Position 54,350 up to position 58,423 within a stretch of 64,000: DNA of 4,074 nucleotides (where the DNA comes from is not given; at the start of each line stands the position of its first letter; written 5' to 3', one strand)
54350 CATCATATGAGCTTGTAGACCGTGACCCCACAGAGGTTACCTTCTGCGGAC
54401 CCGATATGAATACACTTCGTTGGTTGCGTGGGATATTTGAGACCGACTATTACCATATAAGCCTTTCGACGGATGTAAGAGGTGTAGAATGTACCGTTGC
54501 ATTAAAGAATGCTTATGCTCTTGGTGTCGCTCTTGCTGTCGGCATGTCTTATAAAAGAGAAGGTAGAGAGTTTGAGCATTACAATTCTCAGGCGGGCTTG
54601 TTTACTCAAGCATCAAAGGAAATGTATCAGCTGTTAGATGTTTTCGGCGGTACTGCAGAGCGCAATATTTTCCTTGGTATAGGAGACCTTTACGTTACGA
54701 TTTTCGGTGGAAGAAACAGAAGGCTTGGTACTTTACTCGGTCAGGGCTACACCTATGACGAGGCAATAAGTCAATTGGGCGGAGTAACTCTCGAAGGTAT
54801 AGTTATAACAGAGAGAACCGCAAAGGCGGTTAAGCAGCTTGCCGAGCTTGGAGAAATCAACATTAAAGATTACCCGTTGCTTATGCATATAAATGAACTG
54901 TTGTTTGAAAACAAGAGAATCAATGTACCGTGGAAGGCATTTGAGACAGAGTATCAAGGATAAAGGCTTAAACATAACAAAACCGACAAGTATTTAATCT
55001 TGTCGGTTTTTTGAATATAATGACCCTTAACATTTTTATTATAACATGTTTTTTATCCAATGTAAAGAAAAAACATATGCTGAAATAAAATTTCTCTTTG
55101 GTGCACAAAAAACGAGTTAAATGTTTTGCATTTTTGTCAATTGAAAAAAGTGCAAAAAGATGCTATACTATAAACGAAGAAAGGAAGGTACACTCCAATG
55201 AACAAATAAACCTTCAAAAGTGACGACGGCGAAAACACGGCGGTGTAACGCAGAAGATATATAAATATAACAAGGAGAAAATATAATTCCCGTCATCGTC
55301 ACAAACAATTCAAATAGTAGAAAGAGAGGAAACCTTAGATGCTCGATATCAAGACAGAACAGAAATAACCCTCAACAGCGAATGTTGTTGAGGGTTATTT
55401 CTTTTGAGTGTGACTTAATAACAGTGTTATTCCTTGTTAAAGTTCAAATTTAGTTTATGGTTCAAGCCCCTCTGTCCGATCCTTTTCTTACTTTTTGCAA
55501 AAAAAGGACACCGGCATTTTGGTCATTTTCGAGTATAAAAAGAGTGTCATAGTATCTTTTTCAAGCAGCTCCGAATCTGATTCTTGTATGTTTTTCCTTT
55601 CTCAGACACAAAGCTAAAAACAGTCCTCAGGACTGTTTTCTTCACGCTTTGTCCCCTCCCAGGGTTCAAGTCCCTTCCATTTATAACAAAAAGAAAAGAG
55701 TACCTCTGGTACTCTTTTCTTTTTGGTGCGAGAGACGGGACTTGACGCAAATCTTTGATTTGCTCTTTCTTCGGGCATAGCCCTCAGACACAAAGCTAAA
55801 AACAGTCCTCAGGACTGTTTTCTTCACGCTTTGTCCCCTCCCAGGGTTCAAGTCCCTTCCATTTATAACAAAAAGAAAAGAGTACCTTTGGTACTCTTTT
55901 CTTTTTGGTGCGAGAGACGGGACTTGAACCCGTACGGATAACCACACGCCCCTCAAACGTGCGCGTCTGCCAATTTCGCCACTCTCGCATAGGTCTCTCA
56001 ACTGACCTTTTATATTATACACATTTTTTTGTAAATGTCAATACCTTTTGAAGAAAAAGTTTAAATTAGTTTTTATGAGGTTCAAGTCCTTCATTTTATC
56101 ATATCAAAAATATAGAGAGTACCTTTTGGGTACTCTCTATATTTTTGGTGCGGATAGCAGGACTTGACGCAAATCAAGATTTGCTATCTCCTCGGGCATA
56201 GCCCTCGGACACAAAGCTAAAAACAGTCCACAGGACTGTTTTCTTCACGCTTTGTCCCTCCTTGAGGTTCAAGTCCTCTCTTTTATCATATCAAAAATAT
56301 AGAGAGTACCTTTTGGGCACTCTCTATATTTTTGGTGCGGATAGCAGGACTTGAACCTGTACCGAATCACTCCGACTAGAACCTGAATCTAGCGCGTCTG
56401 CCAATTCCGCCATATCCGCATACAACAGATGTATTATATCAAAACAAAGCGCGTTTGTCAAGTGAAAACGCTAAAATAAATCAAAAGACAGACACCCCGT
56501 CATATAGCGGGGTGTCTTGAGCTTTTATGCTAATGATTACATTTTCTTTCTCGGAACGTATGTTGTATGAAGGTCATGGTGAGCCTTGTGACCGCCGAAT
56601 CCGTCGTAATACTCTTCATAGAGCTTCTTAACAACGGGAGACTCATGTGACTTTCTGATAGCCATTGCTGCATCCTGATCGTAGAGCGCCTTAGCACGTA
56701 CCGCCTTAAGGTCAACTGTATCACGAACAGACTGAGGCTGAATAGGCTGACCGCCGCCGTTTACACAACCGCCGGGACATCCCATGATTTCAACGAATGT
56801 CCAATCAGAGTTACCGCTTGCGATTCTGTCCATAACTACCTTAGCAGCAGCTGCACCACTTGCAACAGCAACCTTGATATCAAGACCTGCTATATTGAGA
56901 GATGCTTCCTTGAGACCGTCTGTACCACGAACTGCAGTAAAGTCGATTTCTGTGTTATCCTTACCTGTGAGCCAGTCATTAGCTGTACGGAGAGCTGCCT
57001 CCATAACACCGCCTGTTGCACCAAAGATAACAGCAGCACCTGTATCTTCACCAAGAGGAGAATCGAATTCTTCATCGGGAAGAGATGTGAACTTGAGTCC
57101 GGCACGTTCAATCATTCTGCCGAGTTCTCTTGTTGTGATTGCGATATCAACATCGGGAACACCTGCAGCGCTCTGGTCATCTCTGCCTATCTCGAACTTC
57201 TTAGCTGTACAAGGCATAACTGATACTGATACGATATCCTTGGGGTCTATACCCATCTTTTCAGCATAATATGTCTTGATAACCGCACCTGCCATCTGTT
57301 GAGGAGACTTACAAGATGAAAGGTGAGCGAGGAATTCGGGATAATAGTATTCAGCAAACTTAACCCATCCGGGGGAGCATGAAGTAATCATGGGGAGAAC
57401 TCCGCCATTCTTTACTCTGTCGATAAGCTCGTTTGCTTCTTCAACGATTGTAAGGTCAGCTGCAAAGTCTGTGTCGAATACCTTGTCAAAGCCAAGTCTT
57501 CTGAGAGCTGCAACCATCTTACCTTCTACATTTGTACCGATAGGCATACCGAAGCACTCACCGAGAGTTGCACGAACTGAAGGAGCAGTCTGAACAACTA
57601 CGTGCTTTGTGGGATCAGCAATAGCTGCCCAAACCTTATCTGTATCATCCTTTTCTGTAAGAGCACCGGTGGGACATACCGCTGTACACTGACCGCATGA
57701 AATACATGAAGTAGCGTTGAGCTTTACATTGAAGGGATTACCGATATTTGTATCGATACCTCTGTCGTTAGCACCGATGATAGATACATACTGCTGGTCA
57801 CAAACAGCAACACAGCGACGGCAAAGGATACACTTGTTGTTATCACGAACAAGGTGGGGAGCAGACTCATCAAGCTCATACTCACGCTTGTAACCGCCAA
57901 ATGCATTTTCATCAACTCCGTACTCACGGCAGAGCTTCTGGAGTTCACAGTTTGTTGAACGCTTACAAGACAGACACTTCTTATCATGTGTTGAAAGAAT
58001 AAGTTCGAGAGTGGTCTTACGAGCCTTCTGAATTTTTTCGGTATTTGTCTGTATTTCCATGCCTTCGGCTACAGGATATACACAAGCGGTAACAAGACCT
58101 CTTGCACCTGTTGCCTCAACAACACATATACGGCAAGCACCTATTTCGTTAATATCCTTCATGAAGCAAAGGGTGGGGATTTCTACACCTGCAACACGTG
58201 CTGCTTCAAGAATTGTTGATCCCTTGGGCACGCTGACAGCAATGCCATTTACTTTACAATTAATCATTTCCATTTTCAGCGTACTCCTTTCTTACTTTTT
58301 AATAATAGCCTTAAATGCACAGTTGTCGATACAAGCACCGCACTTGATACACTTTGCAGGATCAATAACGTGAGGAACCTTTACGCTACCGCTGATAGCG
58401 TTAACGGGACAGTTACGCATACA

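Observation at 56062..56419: The same architecture recurs at tRNA-Leu(CAG), built from that tRNA's own sequence (187-bp period)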

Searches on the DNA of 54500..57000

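Call 5: search_rna_families(source=window, start=54500, end=57000, threshold=evalue, max_evalue=10, show_alignments=4)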
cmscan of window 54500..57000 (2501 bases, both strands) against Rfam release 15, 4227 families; matches with E-value up to 10: 33.
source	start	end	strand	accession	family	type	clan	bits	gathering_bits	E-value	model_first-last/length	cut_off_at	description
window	56336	56419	-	RF00005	tRNA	Gene; tRNA;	CL00001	49.8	29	4.4e-09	1-71/71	no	tRNA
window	55909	55988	-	RF00005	tRNA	Gene; tRNA;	CL00001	49.7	29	4.8e-09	1-71/71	no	tRNA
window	55844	55931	-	RF03940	MIR9563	Gene; miRNA;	-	30.4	90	0.0036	1-127/127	no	MIR9563 microRNA precursor family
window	56267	56356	+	RF03556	mir-559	Gene; miRNA;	-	29.8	95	0.0045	1-91/91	no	mir-559 microRNA precursor family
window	55844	55931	+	RF03743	MIR7696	Gene; miRNA;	-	29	83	0.0086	1-88/88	no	MIR7696 microRNA precursor family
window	55844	55931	-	RF03743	MIR7696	Gene; miRNA;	-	27.6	83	0.02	1-88/88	no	MIR7696 microRNA precursor family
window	56090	56139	-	RF02527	SSRC38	Gene; sRNA;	-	27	80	0.047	1-166/166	no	Streptococcus sRNA SSRC38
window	55791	55908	-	RF00516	ylbH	Cis-reg; leader;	-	26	50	0.0077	1-122/122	no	ylbH leader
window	55688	55724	-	RF03623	mir-1252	Gene; miRNA;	-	24.9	70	0.34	1-65/65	no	mir-1252 microRNA precursor family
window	56442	56549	-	RF01770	rimP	Cis-reg; leader;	-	24.5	47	0.45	1-102/102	no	Gammaprotebacteria rimP leader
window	55357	55407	-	RF04157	MIR9486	Gene; miRNA;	-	24.1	100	0.073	1-119/119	no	MIR9486 microRNA precursor family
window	55279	55424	-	RF02410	snoR136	Gene; snRNA; snoRNA; HACA-box;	-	23.6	43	0.57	1-152/152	no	Small nucleolar RNA snoR136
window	55609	55726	-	RF00516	ylbH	Cis-reg; leader;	-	23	50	0.045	1-122/122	no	ylbH leader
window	55667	55744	+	RF03743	MIR7696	Gene; miRNA;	-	22.2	83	0.51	1-88/88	no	MIR7696 microRNA precursor family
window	56461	56549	+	RF01770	rimP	Cis-reg; leader;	-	22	47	1.6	1-102/102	no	Gammaprotebacteria rimP leader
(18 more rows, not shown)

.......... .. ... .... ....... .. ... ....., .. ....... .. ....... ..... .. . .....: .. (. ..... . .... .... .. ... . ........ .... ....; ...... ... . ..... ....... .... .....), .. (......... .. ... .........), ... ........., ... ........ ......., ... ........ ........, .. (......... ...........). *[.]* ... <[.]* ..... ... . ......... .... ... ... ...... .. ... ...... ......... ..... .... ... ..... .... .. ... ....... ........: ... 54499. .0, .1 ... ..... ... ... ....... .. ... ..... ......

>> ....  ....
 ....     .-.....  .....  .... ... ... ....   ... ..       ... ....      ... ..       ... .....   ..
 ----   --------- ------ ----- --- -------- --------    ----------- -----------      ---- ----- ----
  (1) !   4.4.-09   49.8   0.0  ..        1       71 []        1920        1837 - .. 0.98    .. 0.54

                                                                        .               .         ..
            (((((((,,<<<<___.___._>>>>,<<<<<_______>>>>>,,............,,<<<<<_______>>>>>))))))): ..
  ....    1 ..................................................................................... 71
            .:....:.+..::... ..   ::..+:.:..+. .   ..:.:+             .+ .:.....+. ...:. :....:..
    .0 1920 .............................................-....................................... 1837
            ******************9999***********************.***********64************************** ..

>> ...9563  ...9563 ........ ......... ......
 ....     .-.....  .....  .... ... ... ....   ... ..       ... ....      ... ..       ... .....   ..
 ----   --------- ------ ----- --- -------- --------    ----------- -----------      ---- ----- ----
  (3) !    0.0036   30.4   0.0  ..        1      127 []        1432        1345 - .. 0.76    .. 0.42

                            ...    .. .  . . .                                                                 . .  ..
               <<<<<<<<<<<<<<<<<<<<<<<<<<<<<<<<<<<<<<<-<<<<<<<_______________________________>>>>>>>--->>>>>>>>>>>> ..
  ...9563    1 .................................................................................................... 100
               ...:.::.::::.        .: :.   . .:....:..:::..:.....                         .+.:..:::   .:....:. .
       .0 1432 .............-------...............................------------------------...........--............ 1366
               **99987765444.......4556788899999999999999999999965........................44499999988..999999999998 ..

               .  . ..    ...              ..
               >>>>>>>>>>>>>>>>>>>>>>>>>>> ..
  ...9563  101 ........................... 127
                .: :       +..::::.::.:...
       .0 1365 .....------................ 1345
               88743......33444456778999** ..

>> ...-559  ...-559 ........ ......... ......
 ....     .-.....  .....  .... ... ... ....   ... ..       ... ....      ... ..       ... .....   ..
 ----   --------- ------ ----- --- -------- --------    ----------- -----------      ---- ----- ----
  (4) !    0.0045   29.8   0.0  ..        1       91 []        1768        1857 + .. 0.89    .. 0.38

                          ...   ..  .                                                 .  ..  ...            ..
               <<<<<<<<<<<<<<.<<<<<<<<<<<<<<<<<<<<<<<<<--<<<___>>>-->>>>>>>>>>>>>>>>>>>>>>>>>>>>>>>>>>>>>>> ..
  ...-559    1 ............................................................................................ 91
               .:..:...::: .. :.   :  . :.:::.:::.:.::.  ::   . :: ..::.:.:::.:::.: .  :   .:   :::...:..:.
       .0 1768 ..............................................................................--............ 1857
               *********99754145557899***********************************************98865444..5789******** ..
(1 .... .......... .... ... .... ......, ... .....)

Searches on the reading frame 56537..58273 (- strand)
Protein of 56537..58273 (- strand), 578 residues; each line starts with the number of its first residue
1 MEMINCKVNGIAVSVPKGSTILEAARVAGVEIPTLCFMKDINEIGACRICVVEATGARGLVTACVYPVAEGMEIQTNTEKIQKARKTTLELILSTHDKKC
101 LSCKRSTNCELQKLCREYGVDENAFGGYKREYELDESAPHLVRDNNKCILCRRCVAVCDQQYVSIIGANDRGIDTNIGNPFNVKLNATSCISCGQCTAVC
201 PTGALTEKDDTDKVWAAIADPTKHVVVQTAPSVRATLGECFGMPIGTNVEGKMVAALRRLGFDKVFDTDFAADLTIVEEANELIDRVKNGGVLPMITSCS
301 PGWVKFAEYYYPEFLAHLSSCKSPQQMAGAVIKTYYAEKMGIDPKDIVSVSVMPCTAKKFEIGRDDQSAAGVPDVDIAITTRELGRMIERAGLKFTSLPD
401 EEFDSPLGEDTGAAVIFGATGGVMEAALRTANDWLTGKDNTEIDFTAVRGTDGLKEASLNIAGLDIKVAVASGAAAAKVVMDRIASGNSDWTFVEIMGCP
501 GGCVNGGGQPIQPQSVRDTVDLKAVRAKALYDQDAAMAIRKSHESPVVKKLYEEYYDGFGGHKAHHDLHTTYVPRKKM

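Call 28: find_encoding_contigs(protein=window:56537-58273:-, flank=4000, max_places=10)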
Protein window:56537-58273:- (578 aa): 7 contigs read that carry it; 5 places shown.
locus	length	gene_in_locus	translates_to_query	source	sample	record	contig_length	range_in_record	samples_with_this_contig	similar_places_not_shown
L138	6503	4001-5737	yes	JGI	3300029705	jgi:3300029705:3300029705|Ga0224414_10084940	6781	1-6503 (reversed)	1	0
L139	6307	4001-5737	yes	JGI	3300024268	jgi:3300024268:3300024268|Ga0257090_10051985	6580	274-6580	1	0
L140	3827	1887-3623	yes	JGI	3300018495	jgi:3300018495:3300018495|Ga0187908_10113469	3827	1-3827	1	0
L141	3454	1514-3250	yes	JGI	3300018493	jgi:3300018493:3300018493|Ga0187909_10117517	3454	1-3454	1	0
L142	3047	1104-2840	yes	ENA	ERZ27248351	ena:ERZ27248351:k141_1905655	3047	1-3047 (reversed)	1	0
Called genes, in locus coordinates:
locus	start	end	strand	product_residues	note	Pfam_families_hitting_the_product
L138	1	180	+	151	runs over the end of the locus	?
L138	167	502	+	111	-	PF07085:DRTGG, PF02603:Hpr_kinase_N (weak)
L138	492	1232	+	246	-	PF02811:PHP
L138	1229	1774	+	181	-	PF02518:HATPase_c, PF13589:HATPase_c_3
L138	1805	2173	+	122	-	PF01257:2Fe-2S_thioredx (weak)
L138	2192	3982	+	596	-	PF01257:2Fe-2S_thioredx, PF01512:Complex1_51K, PF10531:SLBB (weak), PF10589:NADH_4Fe-4S, PF00037:Fer4 (weak), PF12837:Fer4_6 (weak), PF12838:Fer4_7 (weak), PF13237:Fer4_10, +2 more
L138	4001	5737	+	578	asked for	PF13510:Fer2_4, PF10588:NADH-G_4Fe-4S_3, PF14697:Fer4_21 (weak), PF12838:Fer4_7, PF13187:Fer4_9 (weak), PF00037:Fer4 (weak), PF02906:Fe_hyd_lg_C, PF02256:Fe_hyd_SSU, +2 more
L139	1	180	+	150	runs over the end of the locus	PF04060:FeS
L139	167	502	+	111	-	PF07085:DRTGG, PF02603:Hpr_kinase_N (weak)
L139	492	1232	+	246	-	PF02811:PHP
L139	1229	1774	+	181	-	PF02518:HATPase_c, PF13589:HATPase_c_3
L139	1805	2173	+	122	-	PF01257:2Fe-2S_thioredx (weak)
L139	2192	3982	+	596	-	PF01257:2Fe-2S_thioredx, PF01512:Complex1_51K, PF10531:SLBB (weak), PF10589:NADH_4Fe-4S, PF00037:Fer4 (weak), PF12837:Fer4_6 (weak), PF12838:Fer4_7 (weak), PF13237:Fer4_10, +2 more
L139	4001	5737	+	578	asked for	PF13510:Fer2_4, PF10588:NADH-G_4Fe-4S_3, PF14697:Fer4_21 (weak), PF12838:Fer4_7, PF13187:Fer4_9 (weak), PF00037:Fer4 (weak), PF02906:Fe_hyd_lg_C, PF02256:Fe_hyd_SSU, +2 more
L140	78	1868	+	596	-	PF01257:2Fe-2S_thioredx, PF01512:Complex1_51K, PF10531:SLBB (weak), PF10589:NADH_4Fe-4S, PF00037:Fer4 (weak), PF12837:Fer4_6 (weak), PF12838:Fer4_7 (weak), PF13237:Fer4_10, +2 more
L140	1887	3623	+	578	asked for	PF13510:Fer2_4, PF10588:NADH-G_4Fe-4S_3, PF14697:Fer4_21 (weak), PF12838:Fer4_7, PF13187:Fer4_9 (weak), PF00037:Fer4 (weak), PF02906:Fe_hyd_lg_C, PF02256:Fe_hyd_SSU, +2 more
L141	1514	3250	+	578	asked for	PF13510:Fer2_4, PF10588:NADH-G_4Fe-4S_3, PF14697:Fer4_21 (weak), PF12838:Fer4_7, PF13187:Fer4_9 (weak), PF00037:Fer4 (weak), PF02906:Fe_hyd_lg_C, PF02256:Fe_hyd_SSU, +2 more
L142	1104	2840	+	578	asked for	PF13510:Fer2_4, PF10588:NADH-G_4Fe-4S_3, PF14697:Fer4_21 (weak), PF12838:Fer4_7, PF13187:Fer4_9 (weak), PF00037:Fer4 (weak), PF02906:Fe_hyd_lg_C, PF02256:Fe_hyd_SSU, +2 more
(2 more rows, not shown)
